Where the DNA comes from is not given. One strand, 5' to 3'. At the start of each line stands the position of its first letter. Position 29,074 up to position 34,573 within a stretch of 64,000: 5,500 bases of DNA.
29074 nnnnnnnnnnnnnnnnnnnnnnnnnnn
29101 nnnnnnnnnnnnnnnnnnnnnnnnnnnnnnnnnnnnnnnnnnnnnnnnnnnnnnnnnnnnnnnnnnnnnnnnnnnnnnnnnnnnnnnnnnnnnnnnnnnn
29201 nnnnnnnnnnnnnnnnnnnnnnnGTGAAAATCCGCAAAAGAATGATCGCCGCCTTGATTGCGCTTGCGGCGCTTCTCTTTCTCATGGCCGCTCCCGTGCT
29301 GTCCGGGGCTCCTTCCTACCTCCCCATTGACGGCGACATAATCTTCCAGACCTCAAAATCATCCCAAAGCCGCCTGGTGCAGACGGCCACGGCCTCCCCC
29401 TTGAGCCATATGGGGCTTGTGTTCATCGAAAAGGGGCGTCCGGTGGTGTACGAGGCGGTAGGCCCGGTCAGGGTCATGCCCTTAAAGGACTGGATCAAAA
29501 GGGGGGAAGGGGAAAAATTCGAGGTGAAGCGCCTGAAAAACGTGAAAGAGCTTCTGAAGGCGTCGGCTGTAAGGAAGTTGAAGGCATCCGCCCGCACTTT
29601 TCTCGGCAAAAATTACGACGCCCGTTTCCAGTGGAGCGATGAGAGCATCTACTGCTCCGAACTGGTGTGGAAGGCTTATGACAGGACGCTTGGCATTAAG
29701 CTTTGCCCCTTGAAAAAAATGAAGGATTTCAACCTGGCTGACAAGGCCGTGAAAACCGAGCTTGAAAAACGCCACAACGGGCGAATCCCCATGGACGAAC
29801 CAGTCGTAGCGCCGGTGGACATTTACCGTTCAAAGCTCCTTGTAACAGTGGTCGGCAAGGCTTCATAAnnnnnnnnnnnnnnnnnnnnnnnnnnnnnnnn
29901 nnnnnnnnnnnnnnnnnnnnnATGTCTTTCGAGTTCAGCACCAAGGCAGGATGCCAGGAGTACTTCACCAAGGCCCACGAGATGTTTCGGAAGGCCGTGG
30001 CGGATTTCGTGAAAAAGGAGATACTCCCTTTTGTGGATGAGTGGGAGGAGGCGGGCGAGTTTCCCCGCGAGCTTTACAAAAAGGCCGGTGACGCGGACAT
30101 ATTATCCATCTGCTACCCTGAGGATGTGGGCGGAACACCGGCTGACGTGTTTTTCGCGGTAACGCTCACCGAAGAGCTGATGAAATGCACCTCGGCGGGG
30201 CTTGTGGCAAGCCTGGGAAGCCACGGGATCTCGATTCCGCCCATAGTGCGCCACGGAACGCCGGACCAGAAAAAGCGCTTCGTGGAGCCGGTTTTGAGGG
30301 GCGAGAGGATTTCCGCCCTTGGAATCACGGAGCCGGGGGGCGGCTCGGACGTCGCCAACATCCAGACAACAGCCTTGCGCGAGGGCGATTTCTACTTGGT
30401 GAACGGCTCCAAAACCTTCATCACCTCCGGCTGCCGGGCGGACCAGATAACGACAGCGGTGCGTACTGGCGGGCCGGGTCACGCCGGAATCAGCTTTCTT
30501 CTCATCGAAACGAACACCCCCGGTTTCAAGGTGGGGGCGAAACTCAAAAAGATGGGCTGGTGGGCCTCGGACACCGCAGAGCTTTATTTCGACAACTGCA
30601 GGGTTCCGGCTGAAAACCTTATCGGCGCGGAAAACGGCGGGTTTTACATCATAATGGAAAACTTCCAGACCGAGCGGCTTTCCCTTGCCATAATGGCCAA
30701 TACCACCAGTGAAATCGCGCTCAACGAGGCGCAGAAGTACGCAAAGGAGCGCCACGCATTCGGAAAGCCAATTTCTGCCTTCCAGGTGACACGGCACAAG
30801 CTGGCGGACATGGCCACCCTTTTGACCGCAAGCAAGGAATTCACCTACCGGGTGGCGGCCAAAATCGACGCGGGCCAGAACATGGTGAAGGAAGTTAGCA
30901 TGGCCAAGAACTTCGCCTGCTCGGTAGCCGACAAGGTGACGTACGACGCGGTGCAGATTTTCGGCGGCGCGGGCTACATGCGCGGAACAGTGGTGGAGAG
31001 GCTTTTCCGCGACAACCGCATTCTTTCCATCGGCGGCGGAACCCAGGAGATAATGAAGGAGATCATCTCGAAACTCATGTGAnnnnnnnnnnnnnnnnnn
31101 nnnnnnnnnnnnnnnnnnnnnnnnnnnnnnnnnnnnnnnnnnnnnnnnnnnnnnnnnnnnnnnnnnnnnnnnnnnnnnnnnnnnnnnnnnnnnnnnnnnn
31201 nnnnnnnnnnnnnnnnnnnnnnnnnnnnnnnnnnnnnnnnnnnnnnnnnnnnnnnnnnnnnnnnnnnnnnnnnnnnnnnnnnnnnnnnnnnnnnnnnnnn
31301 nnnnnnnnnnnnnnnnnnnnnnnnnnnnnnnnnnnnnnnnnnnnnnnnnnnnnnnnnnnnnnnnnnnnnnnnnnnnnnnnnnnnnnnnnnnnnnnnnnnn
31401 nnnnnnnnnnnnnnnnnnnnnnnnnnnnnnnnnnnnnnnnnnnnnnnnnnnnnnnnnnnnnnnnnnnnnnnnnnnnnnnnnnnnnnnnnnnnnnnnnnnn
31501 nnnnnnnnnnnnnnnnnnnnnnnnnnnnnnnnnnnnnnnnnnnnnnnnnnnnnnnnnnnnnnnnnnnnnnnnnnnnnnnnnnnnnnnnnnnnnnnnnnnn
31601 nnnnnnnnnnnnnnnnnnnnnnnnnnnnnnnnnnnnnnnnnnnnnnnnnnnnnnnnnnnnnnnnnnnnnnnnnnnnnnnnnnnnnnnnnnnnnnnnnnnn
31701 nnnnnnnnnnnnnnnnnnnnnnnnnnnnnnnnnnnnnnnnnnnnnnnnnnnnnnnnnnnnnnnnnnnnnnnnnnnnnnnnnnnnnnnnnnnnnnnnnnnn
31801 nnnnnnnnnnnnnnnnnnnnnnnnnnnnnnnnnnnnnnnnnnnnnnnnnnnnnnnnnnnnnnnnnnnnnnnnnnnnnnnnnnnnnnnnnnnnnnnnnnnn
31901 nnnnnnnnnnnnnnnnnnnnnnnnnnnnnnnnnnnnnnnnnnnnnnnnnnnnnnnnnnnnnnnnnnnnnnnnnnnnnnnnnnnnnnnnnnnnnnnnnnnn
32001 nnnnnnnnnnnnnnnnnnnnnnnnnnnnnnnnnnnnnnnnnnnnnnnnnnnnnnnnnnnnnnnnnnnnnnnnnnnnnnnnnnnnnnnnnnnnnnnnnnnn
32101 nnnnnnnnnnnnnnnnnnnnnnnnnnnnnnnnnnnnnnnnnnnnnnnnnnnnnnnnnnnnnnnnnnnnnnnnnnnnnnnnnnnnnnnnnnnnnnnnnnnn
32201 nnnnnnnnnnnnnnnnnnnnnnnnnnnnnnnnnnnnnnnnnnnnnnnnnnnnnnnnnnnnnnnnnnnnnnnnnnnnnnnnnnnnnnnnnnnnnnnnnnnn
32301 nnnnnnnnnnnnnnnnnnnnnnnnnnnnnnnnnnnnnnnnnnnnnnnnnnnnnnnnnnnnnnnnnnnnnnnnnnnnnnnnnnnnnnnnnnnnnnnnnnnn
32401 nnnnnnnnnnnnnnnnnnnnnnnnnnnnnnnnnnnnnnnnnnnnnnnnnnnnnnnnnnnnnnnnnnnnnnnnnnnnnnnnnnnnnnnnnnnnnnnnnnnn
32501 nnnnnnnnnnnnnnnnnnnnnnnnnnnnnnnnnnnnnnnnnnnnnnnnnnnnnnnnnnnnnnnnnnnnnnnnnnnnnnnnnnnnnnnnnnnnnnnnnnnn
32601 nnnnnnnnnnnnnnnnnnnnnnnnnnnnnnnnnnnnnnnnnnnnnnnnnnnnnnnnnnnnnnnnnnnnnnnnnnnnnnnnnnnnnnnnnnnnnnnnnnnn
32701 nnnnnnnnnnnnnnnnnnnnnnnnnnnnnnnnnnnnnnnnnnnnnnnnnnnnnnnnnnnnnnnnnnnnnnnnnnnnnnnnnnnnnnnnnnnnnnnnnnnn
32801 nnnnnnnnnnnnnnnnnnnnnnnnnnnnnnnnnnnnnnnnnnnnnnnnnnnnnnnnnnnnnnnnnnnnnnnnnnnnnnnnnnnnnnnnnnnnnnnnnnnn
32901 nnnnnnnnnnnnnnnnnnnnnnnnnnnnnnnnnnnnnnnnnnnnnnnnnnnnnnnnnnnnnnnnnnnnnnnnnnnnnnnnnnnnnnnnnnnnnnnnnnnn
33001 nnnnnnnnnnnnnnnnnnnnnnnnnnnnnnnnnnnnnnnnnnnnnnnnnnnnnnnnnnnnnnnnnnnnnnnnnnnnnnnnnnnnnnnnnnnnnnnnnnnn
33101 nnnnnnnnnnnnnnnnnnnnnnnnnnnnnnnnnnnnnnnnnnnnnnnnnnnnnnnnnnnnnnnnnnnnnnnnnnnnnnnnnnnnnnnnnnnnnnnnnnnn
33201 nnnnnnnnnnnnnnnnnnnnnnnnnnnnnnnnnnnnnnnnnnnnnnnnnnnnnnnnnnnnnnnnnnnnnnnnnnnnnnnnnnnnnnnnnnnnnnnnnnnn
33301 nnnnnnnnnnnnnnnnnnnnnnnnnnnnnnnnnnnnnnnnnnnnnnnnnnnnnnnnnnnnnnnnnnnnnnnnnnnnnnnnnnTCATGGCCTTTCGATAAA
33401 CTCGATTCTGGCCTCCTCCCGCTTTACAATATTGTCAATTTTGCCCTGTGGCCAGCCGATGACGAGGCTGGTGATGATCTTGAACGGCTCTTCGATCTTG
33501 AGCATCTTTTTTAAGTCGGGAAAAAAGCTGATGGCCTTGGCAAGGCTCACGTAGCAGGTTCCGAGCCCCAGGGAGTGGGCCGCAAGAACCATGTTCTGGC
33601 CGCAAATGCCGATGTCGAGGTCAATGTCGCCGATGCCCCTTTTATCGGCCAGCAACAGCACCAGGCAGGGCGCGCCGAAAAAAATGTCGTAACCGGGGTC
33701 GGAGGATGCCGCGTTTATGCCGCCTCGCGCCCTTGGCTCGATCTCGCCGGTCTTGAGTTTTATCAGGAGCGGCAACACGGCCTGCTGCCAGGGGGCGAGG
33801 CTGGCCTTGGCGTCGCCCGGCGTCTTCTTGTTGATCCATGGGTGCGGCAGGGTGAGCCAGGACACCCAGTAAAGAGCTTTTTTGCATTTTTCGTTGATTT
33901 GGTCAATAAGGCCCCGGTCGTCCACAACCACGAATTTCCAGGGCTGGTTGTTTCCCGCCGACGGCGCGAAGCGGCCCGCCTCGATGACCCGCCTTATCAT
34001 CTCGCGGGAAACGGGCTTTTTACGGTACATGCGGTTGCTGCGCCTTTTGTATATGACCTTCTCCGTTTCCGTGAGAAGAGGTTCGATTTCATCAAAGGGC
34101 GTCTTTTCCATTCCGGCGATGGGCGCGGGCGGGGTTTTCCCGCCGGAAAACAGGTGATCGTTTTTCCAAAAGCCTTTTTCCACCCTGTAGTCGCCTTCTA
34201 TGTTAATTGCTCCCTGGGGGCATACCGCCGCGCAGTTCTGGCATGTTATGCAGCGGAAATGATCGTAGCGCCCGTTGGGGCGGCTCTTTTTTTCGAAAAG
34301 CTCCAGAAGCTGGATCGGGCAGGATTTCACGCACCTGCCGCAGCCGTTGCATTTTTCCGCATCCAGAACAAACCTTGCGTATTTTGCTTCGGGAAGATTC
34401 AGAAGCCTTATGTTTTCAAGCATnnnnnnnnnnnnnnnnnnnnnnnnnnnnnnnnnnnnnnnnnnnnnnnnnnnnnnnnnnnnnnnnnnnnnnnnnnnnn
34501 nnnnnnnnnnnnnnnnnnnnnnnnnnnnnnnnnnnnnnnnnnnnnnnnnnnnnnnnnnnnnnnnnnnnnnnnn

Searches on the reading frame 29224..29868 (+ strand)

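Call 6: search_protein_families(library=pfam, proteins=[window:29224-29868:+], max_evalue=0.001)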
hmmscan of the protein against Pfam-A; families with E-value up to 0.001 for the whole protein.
window:29224-29868:+ (214 aa): 1 family
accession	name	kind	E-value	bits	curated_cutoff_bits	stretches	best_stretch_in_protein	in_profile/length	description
PF05708.18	Peptidase_C92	-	6.7e-29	101.5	27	1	36-209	4-165/166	Permuted papain-like amidase enzyme, YaeF/YiiX, C92 family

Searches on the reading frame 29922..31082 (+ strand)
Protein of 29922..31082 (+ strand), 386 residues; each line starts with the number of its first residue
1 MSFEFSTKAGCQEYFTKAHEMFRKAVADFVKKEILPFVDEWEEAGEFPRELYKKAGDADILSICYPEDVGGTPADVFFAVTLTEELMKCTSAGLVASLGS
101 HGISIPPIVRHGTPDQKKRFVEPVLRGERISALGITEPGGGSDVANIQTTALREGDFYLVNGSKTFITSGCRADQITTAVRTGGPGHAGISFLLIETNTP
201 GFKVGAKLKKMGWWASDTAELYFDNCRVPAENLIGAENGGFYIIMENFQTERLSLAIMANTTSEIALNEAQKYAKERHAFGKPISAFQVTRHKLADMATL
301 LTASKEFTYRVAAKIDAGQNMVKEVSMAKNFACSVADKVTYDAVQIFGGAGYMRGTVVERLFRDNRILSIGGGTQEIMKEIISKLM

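Call 14: search_protein_families(library=pfam, proteins=[window:29922-31082:+], max_evalue=0.0001)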
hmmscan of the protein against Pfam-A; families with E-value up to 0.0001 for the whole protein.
window:29922-31082:+ (386 aa): 4 families
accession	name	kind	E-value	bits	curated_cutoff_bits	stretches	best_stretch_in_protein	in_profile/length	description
PF00441.29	Acyl-CoA_dh_1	-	4e-46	157.3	22.4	1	238-384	1-147/150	Acyl-CoA dehydrogenase, C-terminal domain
PF02771.21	Acyl-CoA_dh_N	-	8.3e-29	100.7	22.9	1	16-128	1-113/113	Acyl-CoA dehydrogenase, N-terminal domain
PF02770.24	Acyl-CoA_dh_M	-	2.1e-24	86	33.3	1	132-226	1-97/97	Acyl-CoA dehydrogenase, middle domain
PF08028.16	Acyl-CoA_dh_2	-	1.5e-14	54.9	22.7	1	265-368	13-126/134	Acyl-CoA dehydrogenase, C-terminal domain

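Call 28: search_protein_families(library=ncbifam, proteins=[window:29922-31082:+], max_evalue=0.00001)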
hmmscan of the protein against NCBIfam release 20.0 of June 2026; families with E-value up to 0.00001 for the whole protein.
window:29922-31082:+ (386 aa): 21 families
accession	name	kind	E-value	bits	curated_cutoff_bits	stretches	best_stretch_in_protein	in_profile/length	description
NF042972.1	AcrlCoAredClosAcrC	equivalog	1.3e-95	320.2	640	1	14-384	4-374/378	acryloyl-CoA reductase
NF043006.1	CyhCrbnylCoADH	equivalog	8.7e-82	275.1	650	1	24-384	13-373/380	cyclohexane-1-carbonyl-CoA dehydrogenase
NF008997.0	PRK12341.1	equivalog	1.2e-74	251.7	537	1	20-381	10-371/382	acyl-CoA dehydrogenase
NF058590.1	AcCoDHFadEBacil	equivalog_domain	2.4e-73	247.6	600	1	13-384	19-408/586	acyl-CoA dehydrogenase FadE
NF045552.1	GlutCoADH_Des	equivalog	2.6e-70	237.6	470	1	15-383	5-376/387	glutaryl-CoA dehydrogenase Acd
NF045652.1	ProlPCPDhRedW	equivalog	1.7e-66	224.6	650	1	20-384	5-371/376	L-prolyl-[peptidyl-carrier protein] dehydrogenase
NF042439.1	SulpropCoADesulf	equivalog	1.2e-63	215.1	600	1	25-383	3-367/379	3-sulfinopropanoyl-CoA desulfinase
NF053553.1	prodigi_MBC_PigA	equivalog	6.9e-59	199.9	500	1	37-385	27-378/381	prodigiosin MBC biosynthesis dehydrogenase PigA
TIGR03207.1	cyc_hxne_CoA_dh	equivalog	7.7e-57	192.7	575.35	1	27-384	13-369/372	cyclohexanecarboxyl-CoA dehydrogenase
NF002885.1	PRK03354.1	equivalog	1.3e-56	192.3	540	1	16-379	6-366/378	crotonobetainyl-CoA dehydrogenase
NF052270.1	Staph_DH_FadE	equivalog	1.3e-34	119.6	600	1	22-384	28-391/400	acyl-CoA dehydrogenase FadE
NF037942.1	ac_ACP_DH_MbtN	equivalog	1.6e-34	119.3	700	1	20-384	3-363/376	mycobactin biosynthesis acyl-ACP dehydrogenase MbtN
TIGR03204.1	pimC_large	equivalog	3.7e-29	101.8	623.85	1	62-314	56-304/395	pimeloyl-CoA dehydrogenase large subunit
NF049984.1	Rv1679_FadE16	equivalog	4.4e-25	88.7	600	1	42-380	20-359/371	Rv1679 family acyl-CoA dehydrogenase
NF007000.1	PRK09463.1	subfamily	1.6e-20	73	600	1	31-356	55-402/726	acyl-CoA dehydrogenase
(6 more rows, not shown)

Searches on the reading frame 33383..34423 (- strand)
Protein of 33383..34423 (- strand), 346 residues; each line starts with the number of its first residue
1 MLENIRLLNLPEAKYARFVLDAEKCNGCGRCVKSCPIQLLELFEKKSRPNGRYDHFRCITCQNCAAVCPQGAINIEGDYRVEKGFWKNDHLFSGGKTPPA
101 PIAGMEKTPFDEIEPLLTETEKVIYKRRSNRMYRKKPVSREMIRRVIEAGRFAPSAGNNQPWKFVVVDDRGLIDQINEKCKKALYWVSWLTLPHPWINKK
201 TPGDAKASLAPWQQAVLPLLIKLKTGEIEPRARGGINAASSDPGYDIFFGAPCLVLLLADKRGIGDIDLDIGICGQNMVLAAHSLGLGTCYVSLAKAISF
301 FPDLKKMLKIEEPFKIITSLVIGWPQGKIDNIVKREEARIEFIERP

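Call 14: search_protein_families(library=pfam, proteins=[window:33383-34423:-], max_evalue=0.0001)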
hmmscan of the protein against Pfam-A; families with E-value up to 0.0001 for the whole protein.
window:33383-34423:- (346 aa): 15 families
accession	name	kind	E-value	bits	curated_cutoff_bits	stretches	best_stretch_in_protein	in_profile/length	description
PF00881.29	Nitroreductase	-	6.3e-31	108.2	23.5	1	124-324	1-167/167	Nitroreductase family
PF14512.11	TM1586_NiRdase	-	3e-14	53.6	27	2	138-170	155-187/215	Putative TM nitroreductase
PF00037.32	Fer4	-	2.7e-12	46.4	21.1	2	19-37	2-20/24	4Fe-4S binding domain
PF12838.12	Fer4_7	-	4.1e-12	46.8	27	1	24-72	1-52/52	4Fe-4S dicluster domain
PF13237.11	Fer4_10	-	9.7e-11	41.9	25.5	1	19-69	3-53/53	4Fe-4S dicluster domain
PF13187.11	Fer4_9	-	3.5e-10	40.2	27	1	24-73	1-52/52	4Fe-4S dicluster domain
PF13484.11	Fer4_16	-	3.1e-09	37.9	30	0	57-83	1-26/66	4Fe-4S double cluster binding domain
PF14697.11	Fer4_21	-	6.5e-09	36.2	35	1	20-74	3-58/59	4Fe-4S dicluster domain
PF12797.12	Fer4_2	-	7.3e-09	35.5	24.5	1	17-36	2-21/22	4Fe-4S binding domain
PF12837.12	Fer4_6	-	8.5e-09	35.4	25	1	21-38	5-22/24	4Fe-4S binding domain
PF25160.1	LdpA_Fe-S-bd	-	5.1e-08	33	27.6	1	22-43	25-46/49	LdpA Fe-S cluster-binding domain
PF12800.12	Fer4_4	-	1.5e-06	28.5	24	0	23-36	2-15/17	4Fe-4S binding domain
PF17179.9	Fer4_22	-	3.5e-06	28.2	27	0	19-38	75-94/95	4Fe-4S dicluster domain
PF13183.11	Fer4_8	-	1.6e-05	25.8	27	0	22-71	2-67/68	4Fe-4S dicluster domain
PF13459.11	Fer4_15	-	9.1e-05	23.5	22.4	0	19-36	2-19/66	4Fe-4S single cluster domain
